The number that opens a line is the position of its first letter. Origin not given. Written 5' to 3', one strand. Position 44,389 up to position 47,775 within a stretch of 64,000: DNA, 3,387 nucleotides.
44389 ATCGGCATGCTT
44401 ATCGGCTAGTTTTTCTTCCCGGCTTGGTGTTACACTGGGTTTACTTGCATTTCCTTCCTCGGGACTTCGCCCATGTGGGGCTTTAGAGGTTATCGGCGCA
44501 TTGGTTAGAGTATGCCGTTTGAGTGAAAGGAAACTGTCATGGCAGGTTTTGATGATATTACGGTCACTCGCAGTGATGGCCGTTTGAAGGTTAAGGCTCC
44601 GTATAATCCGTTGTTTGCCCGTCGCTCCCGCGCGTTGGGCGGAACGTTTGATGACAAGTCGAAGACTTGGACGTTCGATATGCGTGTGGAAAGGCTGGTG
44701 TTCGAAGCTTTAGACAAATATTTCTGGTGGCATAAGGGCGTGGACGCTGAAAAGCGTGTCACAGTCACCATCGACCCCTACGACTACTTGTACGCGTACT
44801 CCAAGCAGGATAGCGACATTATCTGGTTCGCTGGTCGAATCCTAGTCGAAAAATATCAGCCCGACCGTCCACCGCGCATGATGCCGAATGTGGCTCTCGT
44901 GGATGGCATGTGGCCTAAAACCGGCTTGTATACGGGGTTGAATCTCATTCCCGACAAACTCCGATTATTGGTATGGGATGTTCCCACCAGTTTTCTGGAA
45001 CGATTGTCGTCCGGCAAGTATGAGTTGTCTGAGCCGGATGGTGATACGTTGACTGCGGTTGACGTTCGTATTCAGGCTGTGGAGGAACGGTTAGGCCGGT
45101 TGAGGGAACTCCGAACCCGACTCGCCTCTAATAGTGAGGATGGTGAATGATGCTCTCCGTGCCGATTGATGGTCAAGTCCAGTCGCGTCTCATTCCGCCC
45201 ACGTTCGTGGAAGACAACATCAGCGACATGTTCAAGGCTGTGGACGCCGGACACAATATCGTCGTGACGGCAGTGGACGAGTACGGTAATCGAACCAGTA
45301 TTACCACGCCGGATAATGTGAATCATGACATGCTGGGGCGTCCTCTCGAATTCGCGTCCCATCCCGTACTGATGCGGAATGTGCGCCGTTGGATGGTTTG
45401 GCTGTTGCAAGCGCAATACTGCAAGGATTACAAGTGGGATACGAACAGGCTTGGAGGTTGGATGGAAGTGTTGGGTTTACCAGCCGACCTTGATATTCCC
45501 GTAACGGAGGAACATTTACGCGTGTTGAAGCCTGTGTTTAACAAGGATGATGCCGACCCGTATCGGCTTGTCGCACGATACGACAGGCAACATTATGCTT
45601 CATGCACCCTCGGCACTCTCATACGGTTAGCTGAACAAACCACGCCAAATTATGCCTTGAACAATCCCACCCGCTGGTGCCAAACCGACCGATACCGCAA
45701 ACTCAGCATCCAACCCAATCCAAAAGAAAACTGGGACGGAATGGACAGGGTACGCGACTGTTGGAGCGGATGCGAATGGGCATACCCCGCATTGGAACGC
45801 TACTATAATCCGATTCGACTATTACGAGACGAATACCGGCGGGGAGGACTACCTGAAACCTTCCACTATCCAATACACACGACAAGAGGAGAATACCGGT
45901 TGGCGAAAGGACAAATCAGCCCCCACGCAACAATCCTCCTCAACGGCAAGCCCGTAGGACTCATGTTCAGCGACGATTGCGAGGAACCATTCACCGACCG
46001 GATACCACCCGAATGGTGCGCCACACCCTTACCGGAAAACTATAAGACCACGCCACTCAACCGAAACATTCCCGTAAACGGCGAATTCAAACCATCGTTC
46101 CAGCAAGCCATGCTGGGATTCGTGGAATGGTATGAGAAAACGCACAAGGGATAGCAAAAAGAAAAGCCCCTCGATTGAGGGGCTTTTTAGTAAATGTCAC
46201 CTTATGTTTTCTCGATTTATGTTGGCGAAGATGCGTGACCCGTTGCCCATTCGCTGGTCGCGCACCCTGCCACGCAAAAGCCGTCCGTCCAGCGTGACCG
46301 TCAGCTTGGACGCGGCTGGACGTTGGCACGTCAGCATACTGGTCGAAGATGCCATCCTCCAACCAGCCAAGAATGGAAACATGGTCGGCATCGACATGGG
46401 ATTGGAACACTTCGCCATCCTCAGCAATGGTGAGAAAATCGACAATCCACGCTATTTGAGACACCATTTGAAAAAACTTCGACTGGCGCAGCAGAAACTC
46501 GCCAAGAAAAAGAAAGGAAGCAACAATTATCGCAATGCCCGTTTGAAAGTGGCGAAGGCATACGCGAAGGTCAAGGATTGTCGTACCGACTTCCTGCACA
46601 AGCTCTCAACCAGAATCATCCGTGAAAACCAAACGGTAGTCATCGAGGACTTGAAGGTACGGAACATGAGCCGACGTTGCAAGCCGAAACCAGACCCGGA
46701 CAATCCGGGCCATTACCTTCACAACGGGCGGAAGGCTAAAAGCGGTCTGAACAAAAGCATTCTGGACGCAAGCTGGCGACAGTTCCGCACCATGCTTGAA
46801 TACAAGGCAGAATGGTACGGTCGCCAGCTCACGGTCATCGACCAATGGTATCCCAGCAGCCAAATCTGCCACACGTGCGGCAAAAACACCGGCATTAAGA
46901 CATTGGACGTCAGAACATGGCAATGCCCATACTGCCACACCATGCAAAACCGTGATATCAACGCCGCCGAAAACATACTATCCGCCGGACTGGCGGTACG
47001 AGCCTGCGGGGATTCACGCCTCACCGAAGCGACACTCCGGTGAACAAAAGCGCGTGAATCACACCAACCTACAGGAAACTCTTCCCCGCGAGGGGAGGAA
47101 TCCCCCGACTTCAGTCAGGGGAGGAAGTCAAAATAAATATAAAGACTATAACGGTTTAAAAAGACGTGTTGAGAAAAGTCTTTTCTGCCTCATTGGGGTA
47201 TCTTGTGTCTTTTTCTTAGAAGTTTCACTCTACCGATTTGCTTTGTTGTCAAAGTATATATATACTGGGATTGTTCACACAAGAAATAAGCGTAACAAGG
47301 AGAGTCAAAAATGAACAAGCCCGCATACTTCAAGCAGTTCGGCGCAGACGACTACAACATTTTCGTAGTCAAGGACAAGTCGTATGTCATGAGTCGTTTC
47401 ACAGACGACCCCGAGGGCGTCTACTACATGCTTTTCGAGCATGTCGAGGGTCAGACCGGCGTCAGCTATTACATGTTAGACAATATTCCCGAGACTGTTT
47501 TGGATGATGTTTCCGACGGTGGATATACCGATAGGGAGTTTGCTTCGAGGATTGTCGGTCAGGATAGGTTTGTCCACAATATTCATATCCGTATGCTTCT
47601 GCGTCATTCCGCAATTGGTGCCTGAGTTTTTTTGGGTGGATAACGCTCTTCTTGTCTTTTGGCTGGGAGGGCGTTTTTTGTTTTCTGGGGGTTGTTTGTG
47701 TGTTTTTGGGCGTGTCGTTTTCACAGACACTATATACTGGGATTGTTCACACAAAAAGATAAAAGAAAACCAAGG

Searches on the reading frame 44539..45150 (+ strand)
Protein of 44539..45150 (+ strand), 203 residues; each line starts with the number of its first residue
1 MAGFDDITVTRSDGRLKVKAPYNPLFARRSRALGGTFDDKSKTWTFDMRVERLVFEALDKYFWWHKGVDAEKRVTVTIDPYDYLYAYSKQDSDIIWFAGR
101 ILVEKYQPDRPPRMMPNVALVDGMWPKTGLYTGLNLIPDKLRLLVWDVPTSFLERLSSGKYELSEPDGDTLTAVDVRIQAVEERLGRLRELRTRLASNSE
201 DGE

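Call 11: search_protein_families(library=pfam, proteins=[window:44539-45150:+], max_evalue=0.001)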
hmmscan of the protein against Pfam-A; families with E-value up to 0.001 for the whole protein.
window:44539-45150:+ (203 aa): 0 families

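Call 97: search_protein_families(library=phrogs, proteins=[window:44539-45150:+], max_evalue=0.01)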
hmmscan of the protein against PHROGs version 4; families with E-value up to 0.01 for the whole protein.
window:44539-45150:+ (203 aa): 1 family
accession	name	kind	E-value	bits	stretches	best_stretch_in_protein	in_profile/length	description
phrog_18108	-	unknown function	4e-08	33.7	1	6-165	98-252/290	-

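Call 98: search_protein_families(library=padloc, proteins=[window:44539-45150:+], max_evalue=0.01)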
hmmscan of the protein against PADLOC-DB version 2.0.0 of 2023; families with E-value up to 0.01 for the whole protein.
window:44539-45150:+ (203 aa): 0 families

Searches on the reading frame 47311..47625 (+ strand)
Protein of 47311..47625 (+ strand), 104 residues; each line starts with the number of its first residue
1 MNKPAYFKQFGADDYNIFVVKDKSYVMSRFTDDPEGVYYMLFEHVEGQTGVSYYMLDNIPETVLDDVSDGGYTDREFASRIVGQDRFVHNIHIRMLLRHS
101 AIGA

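Call 4: search_protein_families(library=pfam, proteins=[window:47311-47625:+], max_evalue=0.1)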
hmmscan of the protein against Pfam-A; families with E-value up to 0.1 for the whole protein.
window:47311-47625:+ (104 aa): 0 families

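Call 13: search_protein_families(library=ncbifam, proteins=[window:47311-47625:+], max_evalue=0.1)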
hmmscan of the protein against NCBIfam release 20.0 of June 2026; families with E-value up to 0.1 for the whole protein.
window:47311-47625:+ (104 aa): 0 families

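Call 14: search_protein_families(library=phrogs, proteins=[window:47311-47625:+], max_evalue=0.1)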
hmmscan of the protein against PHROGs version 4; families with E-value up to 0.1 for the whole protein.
window:47311-47625:+ (104 aa): 0 families

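Call 28: find_homologous_proteins(query=window:47311-47625:+, max_evalue=0.001)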
Query window:47311-47625:+ (104 aa): 15 proteins with E <= 0.001 among 16 candidates.
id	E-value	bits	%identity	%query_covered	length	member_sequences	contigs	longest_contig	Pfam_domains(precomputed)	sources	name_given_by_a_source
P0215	1.1e-59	217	94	100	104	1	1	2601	-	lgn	-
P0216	1.1e-57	210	86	100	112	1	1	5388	-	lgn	-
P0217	1.2e-57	210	90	100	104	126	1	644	-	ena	-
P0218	2.2e-56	206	89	100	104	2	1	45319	-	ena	-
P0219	3.0e-40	155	66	100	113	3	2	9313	-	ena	-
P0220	2.7e-38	148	73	100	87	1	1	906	-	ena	-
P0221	2.9e-38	148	68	100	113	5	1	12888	-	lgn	-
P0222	2.3e-35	139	94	64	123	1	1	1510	-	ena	-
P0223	2.7e-32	129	60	100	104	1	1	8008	-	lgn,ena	-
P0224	8.3e-32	127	59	100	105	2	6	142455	-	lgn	-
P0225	2.0e-24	104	86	54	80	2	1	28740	-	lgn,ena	-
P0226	1.0e-22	98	96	46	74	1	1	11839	-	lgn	-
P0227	1.3e-21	95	51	100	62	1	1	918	-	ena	-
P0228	2.4e-18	84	53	93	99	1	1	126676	-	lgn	-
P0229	1.4e-17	82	71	54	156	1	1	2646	-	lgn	-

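Call 88: search_solved_structures(query=A4, max_evalue=10)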
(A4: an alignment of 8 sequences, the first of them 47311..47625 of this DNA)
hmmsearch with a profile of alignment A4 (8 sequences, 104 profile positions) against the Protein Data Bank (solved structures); distinct sequences matched with E-value up to 10: 0.

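Call 98: search_protein_families(library=padloc, proteins=[window:47311-47625:+], max_evalue=0.01)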
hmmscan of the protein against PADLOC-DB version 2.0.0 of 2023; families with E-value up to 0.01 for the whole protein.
window:47311-47625:+ (104 aa): 0 families
